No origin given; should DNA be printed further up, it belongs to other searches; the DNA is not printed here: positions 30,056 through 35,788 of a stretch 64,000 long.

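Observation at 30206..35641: Single 1811-aa exported protein combining three putative catalytic modules (GH106-like glycosidase - sulfatase - beta-propeller GH-like)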

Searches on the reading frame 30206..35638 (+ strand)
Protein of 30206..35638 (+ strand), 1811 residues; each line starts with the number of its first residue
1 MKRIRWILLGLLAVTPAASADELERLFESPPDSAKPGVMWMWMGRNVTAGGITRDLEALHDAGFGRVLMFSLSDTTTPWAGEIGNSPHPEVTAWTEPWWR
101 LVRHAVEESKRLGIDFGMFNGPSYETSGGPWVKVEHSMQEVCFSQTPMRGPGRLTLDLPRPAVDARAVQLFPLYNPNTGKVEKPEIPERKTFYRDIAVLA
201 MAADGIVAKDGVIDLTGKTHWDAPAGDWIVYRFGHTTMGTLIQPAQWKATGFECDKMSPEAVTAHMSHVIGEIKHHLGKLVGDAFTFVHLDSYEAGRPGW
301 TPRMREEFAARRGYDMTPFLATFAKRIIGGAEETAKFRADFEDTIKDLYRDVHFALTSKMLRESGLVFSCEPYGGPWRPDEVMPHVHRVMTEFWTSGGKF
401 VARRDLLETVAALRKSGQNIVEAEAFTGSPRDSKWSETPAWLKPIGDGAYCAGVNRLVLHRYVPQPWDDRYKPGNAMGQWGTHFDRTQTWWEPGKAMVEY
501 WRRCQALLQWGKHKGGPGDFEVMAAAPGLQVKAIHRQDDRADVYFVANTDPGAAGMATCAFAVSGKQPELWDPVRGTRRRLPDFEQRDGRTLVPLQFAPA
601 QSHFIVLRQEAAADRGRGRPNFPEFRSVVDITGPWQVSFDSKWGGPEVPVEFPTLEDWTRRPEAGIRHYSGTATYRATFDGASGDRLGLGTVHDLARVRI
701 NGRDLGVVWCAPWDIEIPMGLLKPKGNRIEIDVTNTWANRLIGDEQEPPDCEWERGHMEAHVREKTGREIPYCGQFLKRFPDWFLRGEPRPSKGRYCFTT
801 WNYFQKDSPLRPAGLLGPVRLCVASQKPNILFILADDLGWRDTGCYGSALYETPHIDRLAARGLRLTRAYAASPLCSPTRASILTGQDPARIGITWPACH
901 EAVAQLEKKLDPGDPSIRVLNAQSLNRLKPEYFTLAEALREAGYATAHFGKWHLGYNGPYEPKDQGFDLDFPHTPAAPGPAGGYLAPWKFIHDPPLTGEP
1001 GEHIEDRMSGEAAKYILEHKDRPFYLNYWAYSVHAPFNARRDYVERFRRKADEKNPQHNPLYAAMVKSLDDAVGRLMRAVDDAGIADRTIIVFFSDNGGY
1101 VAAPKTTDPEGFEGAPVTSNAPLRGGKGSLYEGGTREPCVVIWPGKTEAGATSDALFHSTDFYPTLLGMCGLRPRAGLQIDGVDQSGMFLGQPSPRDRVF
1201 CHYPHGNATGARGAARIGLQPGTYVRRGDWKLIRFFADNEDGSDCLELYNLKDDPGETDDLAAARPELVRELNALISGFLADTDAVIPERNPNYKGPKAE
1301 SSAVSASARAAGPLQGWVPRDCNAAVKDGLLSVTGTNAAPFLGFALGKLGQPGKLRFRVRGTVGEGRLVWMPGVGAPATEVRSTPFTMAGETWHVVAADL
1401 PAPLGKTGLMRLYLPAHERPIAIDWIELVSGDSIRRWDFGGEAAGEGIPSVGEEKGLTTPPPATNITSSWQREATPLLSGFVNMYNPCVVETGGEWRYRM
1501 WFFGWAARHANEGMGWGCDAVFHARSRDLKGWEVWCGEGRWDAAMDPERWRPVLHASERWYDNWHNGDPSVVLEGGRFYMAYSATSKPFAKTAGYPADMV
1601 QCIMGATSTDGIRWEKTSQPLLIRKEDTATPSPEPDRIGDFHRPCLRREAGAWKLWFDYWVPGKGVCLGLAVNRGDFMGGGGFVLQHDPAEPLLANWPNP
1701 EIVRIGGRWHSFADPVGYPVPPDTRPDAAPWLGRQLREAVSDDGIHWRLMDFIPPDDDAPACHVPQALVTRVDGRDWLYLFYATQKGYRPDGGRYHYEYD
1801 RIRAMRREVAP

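Call 3: search_protein_families(library=pfam, proteins=[window:30206-35638:+], max_evalue=0.01)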
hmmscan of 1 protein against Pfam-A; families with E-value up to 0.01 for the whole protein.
window:30206-35638:+ (1811 aa): 4 families
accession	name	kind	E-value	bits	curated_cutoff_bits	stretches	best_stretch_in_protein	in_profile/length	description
PF17132.9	Glyco_hydro_106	-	5.6e-110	369.4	29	3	207-513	215-534/743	alpha-L-rhamnosidase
PF00884.28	Sulfatase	-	2.1e-54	185.3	25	1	828-1171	1-300/301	Sulfatase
PF16347.10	SGSH_C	-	4e-10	40.5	29.3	1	1129-1263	10-133/154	N-sulphoglucosamine sulphohydrolase, C-terminal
PF01663.27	Phosphodiest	-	2.6e-06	27.7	23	1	852-1098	19-220/342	Type I phosphodiesterase / nucleotide pyrophosphatase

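Call 4: search_protein_families(library=ncbifam, proteins=[window:30206-35638:+], max_evalue=0.01)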
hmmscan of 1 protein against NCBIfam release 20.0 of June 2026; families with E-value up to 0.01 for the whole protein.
window:30206-35638:+ (1811 aa): 8 families
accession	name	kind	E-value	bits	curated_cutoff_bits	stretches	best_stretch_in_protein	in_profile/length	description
NF049897.1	AlphaRhamBT4145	equivalog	2.7e-48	164.6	1300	3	530-742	640-852/897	alpha-L-rhamnosidase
NF045579.1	rhamnoside_JR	domain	7.2e-32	110.1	50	1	631-746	1-121/123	glycosylhydrolase-like jelly roll fold domain-containing protein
TIGR03417.1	chol_sulfatase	equivalog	2.1e-30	106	433.45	3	827-894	2-70/500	choline-sulfatase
NF010322.0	PRK13759.1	equivalog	4.6e-28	98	481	2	824-894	3-73/486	arylsulfatase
NF045661.1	HdlasePehA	equivalog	6.9e-13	48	900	2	827-887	2-62/506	phosphoric/sulfuric ester hydrolase PehA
NF052527.1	Mn_arylsulf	exception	1.2e-09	37.6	850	1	828-893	2-68/479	manganese-dependent arylsulfatase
NF053595.1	LptchSynLtaSGpos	equivalog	0.00053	18.7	970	1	1012-1099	383-467/626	lipoteichoic acid synthase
NF052550.1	BManbPhaseBMBP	equivalog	0.0081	15.6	450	0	1565-1638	25-95/296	beta-1,2-mannobiose phosphorylase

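Call 5: search_solved_structures(query=window:30206-35638:+, max_evalue=0.01)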
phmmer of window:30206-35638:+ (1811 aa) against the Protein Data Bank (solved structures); distinct sequences matched with E-value up to 0.01: 85 (the best 60 are shown).
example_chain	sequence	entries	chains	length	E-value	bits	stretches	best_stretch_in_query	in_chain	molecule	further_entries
5mqm_A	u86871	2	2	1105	3.1e-98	333.1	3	223-512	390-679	Glycosyl hydrolases family 2, sugar binding domain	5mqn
9fo1_A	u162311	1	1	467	4.2e-98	332.7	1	826-1306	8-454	k-carrageenan sulfatase S1_16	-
5mwk_A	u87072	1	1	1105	7.4e-98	331.9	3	223-512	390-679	Glycoside hydrolase family 2, sugar binding protein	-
6q2f_A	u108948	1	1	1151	2e-95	323.8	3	207-514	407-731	Glycoside hydrolase family protein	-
6ust_A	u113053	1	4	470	3e-83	283.4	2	827-1075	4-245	N-acetylgalactosamine 6-sulfate sulfatase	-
7stt_A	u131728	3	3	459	1e-73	251.8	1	824-1289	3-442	N-acetylgalactosamine-6-sulfatase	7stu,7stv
7oza_AAA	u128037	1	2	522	1e-62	215.4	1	825-1288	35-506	Putative secreted sulfatase ydeN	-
6uss_A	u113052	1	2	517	1.6e-59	204.7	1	826-1282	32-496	Sulfatase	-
7oz9_AAA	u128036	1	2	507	2.1e-50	174.5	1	823-1288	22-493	N-acetylgalactosamine-6-sulfatase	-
4fdi_A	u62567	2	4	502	6.7e-46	159.6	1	825-1203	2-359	N-acetylgalactosamine-6-sulfatase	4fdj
6prm_A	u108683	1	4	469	9.3e-46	159.1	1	825-1272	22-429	exo-4S-kappa carrageenan S1 sulfatase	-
7ana_AAA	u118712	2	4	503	1.2e-45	158.8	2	826-971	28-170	N-acetylgalactosamine-6-sulfatase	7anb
9s8f_A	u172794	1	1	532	2.2e-45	157.9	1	826-1303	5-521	Sulfatase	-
6psm_A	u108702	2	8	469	2.3e-44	154.5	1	825-1272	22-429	exo-4S-kappa carrageenan S1 sulfatase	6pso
6s20_C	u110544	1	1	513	1e-43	152.3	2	1002-1277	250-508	N-acetylgalactosamine-6-O-sulfatase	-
9s8x_A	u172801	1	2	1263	4.4e-23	83.9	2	1061-1353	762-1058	Sulfatase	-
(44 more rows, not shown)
